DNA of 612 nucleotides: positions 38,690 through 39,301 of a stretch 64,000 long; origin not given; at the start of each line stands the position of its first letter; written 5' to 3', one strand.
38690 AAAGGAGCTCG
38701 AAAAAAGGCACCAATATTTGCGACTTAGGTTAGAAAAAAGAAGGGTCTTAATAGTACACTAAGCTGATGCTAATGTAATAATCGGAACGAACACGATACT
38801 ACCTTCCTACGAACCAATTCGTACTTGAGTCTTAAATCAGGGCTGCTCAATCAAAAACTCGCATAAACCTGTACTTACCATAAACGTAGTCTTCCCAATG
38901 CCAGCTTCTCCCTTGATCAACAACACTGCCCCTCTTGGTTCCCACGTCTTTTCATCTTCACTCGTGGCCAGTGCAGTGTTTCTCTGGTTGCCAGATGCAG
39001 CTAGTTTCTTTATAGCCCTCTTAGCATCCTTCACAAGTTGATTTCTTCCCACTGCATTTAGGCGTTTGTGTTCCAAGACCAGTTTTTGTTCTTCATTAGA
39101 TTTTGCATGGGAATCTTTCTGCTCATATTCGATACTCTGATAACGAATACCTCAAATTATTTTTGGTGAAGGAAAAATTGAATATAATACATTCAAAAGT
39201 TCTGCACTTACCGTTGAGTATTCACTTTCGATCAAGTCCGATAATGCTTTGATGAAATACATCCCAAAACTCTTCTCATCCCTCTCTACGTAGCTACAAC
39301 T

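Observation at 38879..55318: Large TEP1-like STAND-NTPase gene rebuilt from 16 exons on the minus strand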

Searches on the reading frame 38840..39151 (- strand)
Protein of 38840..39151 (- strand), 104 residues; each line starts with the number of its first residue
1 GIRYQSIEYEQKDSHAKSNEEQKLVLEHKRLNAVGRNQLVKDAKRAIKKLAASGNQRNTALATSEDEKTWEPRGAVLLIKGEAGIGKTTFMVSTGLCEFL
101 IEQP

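Call 5: search_protein_families(library=pfam, max_evalue=0.01, proteins=[window:38840-39151:-])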
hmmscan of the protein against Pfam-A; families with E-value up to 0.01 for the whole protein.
window:38840-39151:- (104 aa): 0 families

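Call 19: search_protein_families(library=pfam, max_evalue=0.1, proteins=[window:38879-39151:-])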
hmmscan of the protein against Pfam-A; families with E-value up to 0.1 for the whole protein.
seq(91 aa): 4 families
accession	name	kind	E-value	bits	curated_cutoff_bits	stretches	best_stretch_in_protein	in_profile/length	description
PF05729.18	NACHT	-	0.026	14.8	26.7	1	76-91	2-17/167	NACHT domain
PF25199.1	nSTAND_NTPase5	-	0.058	13.7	34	0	70-91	37-58/145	Novel STAND NTPase 5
PF23119.1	CTE_TERT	-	0.083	12.8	27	1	21-59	188-229/230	Telomerase reverse transcriptase, CTE domain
PF13191.12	AAA_16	-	0.09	13.7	32.6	0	71-90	21-40/167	AAA ATPase domain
